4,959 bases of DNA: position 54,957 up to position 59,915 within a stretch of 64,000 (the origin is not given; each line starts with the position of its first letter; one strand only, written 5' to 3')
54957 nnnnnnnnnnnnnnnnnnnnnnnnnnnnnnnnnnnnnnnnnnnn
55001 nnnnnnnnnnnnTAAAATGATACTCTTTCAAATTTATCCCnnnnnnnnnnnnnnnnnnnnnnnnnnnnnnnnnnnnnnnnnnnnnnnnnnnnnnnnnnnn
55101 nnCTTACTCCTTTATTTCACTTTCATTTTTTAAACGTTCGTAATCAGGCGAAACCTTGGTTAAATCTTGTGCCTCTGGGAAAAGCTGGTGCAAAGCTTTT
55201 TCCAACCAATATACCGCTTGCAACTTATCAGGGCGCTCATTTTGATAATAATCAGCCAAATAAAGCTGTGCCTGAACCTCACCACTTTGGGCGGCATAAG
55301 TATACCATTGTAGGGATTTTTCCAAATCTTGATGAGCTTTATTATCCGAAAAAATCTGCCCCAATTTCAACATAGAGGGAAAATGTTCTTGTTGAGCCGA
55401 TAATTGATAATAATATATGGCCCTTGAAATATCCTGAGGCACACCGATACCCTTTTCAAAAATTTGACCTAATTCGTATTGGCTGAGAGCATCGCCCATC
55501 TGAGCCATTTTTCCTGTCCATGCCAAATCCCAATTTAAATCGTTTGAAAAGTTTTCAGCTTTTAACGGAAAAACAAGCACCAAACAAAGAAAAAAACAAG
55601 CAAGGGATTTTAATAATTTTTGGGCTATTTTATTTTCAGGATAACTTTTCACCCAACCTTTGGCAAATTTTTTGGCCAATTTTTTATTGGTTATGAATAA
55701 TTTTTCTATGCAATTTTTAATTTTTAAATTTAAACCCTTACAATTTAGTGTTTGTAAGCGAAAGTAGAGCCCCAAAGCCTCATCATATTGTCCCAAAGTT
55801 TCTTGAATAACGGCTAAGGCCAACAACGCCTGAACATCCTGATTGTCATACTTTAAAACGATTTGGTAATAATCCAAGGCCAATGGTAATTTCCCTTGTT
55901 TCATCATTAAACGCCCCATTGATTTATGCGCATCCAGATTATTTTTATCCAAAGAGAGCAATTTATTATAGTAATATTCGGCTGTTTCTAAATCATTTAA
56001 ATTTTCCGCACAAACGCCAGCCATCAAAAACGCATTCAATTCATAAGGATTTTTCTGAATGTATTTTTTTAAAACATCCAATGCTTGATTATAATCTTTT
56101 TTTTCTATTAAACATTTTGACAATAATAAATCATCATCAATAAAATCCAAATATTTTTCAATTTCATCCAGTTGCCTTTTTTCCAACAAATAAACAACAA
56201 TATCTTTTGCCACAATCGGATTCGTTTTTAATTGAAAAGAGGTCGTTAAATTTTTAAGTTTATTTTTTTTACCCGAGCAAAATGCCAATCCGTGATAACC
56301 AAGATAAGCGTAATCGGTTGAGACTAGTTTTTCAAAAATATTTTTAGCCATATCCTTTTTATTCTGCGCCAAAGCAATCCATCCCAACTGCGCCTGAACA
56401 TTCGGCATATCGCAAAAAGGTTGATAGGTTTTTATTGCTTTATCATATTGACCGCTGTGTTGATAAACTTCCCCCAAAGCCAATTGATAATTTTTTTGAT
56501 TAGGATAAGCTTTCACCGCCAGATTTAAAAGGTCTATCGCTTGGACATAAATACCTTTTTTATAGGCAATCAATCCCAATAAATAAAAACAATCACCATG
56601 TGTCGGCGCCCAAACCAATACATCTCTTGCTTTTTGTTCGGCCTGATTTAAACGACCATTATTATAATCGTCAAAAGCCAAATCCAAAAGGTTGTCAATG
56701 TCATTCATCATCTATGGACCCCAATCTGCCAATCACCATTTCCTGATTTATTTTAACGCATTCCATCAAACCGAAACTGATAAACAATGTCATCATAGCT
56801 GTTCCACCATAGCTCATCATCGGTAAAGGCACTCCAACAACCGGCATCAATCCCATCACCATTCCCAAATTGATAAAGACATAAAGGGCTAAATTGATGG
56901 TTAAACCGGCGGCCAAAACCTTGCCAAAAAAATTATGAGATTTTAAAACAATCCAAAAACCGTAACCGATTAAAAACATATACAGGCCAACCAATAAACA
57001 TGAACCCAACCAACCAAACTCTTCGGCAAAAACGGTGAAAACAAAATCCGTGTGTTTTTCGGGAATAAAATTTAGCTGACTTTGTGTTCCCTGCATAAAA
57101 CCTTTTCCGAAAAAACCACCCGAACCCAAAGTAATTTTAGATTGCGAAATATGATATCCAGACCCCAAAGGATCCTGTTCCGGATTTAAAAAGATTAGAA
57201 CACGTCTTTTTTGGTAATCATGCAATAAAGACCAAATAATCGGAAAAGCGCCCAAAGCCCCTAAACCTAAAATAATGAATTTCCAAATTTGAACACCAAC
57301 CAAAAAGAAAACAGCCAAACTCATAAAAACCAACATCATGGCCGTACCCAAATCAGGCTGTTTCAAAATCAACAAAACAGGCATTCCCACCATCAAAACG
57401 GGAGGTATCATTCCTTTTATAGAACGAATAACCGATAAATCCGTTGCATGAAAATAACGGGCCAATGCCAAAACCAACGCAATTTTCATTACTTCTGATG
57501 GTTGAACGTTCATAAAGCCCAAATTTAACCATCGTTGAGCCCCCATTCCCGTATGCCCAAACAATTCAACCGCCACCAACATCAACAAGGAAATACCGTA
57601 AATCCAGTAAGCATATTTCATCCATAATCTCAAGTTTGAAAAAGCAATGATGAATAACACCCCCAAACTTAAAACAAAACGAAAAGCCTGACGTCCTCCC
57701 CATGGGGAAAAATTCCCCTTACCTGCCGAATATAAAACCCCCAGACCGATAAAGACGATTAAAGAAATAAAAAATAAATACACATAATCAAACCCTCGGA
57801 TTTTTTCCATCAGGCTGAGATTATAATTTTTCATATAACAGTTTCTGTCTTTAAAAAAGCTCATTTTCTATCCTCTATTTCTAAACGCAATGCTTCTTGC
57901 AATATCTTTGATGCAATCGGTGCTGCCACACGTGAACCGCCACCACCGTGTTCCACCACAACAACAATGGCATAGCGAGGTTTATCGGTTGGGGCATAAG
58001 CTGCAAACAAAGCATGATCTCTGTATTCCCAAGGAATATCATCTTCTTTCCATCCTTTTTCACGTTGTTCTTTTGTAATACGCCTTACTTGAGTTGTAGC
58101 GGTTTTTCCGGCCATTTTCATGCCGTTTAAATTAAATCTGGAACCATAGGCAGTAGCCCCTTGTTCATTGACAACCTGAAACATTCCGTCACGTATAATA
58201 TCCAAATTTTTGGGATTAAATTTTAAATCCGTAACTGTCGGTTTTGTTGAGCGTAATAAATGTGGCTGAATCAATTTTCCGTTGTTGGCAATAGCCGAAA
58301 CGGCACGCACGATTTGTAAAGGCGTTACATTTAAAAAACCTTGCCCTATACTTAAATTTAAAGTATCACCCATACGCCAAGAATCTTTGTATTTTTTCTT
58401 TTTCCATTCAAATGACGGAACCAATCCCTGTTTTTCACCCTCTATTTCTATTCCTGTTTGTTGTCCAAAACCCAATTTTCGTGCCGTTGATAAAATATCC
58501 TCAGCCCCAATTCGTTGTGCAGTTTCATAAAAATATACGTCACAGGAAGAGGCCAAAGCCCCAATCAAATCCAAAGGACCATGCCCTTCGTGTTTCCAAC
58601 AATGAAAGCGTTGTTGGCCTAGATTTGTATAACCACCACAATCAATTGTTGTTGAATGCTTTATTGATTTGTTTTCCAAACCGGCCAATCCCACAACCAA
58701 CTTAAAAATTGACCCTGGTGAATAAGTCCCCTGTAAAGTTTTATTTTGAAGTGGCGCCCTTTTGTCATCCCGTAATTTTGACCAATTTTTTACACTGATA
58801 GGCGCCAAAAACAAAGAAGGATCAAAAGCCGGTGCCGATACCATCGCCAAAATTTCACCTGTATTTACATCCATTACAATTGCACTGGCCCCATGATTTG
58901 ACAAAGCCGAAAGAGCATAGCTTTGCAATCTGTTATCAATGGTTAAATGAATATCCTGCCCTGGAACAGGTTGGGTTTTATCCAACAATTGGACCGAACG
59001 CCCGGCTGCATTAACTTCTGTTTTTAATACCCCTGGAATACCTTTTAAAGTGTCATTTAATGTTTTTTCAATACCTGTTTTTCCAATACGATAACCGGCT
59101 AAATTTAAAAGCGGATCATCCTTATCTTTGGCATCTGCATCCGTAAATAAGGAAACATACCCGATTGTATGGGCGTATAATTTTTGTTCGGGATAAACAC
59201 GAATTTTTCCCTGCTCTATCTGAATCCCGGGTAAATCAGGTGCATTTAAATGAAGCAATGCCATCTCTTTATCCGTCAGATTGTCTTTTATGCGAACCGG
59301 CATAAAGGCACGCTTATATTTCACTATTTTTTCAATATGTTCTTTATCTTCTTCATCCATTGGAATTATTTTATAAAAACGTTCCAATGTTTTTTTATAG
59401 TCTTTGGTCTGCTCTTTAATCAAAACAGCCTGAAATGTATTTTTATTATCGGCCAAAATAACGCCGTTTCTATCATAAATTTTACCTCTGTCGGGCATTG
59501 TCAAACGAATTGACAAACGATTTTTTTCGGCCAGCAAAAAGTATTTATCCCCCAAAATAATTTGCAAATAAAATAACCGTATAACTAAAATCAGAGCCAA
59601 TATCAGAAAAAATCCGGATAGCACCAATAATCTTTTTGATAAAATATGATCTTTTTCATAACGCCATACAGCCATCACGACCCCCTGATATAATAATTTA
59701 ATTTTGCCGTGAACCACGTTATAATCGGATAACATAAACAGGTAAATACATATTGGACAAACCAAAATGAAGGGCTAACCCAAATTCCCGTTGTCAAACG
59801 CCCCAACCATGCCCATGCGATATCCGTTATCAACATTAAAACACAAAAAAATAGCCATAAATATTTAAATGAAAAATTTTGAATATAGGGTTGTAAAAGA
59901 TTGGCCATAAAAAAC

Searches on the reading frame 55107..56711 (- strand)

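Call 33: search_protein_families(library=pfam, proteins=[window:55107-56711:-], max_evalue=0.00001)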
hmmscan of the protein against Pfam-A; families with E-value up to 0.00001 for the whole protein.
window:55107-56711:- (535 aa): 15 families
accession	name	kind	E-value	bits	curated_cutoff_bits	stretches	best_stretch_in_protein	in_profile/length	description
PF07719.23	TPR_2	-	4e-21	73.8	27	0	41-71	3-33/34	Tetratricopeptide repeat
PF13432.12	TPR_16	-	1.2e-19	70.8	32.7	1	266-318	4-55/65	Tetratricopeptide repeat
PF14559.12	TPR_19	-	4e-19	69.1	25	0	270-316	2-48/68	Tetratricopeptide repeat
PF13174.12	TPR_6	-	1.1e-17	63.8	26.3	0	40-71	1-32/33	Tetratricopeptide repeat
PF00515.34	TPR_1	-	1e-14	54.1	27.8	0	40-71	2-33/34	Tetratricopeptide repeat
PF13424.12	TPR_12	-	1.9e-13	50.8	30.1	0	206-256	25-76/77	Tetratricopeptide repeat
PF13431.12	TPR_17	-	4.7e-13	48.7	24.4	0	282-313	2-33/34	Tetratricopeptide repeat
PF12895.13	ANAPC3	-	1.5e-12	48.1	27.2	0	239-317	3-80/82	Anaphase-promoting complex, cyclosome, subunit 3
PF13181.12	TPR_8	-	1.6e-12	47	25.7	0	227-258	3-34/34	Tetratricopeptide repeat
PF13428.12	TPR_14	-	2.3e-12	46.7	23.5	0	75-116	3-43/44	Tetratricopeptide repeat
PF13176.12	TPR_7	-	4.4e-12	45.5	27.9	0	295-318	1-24/36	Tetratricopeptide repeat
PF08238.18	Sel1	-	3.3e-11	43.7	30.7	1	409-443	2-36/36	Sel1 repeat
PF23914.1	TPR_CcmH_CycH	-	2.9e-10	40.7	42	0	203-254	99-150/158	Cytochrome c-type biogenesis protein H TPR domain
PF13371.12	TPR_9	-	9.1e-07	29.2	35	0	268-313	4-49/73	Tetratricopeptide repeat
PF24575.1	TPR_Slam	-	3.6e-06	27.8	35.2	0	213-310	3-98/104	Surface lipoprotein assembly modifier, N-terminal TPR repeats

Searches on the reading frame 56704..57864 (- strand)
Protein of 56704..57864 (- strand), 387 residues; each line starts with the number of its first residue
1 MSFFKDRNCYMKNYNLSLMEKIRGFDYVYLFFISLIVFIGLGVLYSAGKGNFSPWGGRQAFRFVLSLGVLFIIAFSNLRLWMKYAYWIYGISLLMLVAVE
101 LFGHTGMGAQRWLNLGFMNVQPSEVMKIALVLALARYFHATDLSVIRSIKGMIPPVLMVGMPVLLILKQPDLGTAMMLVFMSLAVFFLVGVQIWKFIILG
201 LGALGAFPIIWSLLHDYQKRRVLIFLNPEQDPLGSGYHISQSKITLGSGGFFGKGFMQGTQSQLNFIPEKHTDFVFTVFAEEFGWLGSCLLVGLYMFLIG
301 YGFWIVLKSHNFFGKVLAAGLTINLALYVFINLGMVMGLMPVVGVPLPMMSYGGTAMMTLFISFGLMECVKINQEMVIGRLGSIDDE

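Call 33: search_protein_families(library=pfam, proteins=[window:56704-57864:-], max_evalue=0.00001)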
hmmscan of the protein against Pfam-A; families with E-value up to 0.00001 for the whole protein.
window:56704-57864:- (387 aa): 1 family
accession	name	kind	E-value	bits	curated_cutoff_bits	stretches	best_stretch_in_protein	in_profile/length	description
PF01098.24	FTSW_RODA_SPOVE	-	1.2e-96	324.3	26.4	1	30-373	11-353/356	Cell cycle protein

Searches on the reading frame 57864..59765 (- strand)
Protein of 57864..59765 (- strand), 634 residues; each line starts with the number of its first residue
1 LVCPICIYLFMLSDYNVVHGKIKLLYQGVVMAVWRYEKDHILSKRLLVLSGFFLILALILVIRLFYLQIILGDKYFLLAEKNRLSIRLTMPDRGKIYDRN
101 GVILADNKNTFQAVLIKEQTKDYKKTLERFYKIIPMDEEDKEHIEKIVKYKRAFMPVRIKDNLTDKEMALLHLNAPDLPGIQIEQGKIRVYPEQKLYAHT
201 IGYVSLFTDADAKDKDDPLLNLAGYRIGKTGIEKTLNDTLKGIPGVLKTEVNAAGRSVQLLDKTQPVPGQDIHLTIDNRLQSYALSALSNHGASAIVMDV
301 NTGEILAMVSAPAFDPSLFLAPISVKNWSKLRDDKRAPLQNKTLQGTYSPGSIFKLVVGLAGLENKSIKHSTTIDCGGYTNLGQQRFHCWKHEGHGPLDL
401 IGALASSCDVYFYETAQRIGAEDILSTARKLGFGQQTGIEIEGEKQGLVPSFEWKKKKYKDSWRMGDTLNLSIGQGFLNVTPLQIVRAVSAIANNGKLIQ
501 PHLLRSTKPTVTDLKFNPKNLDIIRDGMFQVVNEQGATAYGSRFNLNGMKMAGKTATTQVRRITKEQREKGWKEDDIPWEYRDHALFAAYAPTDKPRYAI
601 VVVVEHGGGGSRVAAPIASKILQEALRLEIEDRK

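Call 33: search_protein_families(library=pfam, proteins=[window:57864-59765:-], max_evalue=0.00001)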
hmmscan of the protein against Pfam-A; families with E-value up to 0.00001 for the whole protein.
window:57864-59765:- (634 aa): 2 families
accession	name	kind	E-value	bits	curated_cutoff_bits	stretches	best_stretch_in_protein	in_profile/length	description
PF00905.27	Transpeptidase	-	5.3e-71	239.7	22.1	1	294-623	2-299/299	Penicillin binding protein transpeptidase domain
PF03717.20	PBP_dimer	-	1.8e-39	136.5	24.4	1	91-258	4-176/180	Penicillin-binding Protein dimerisation domain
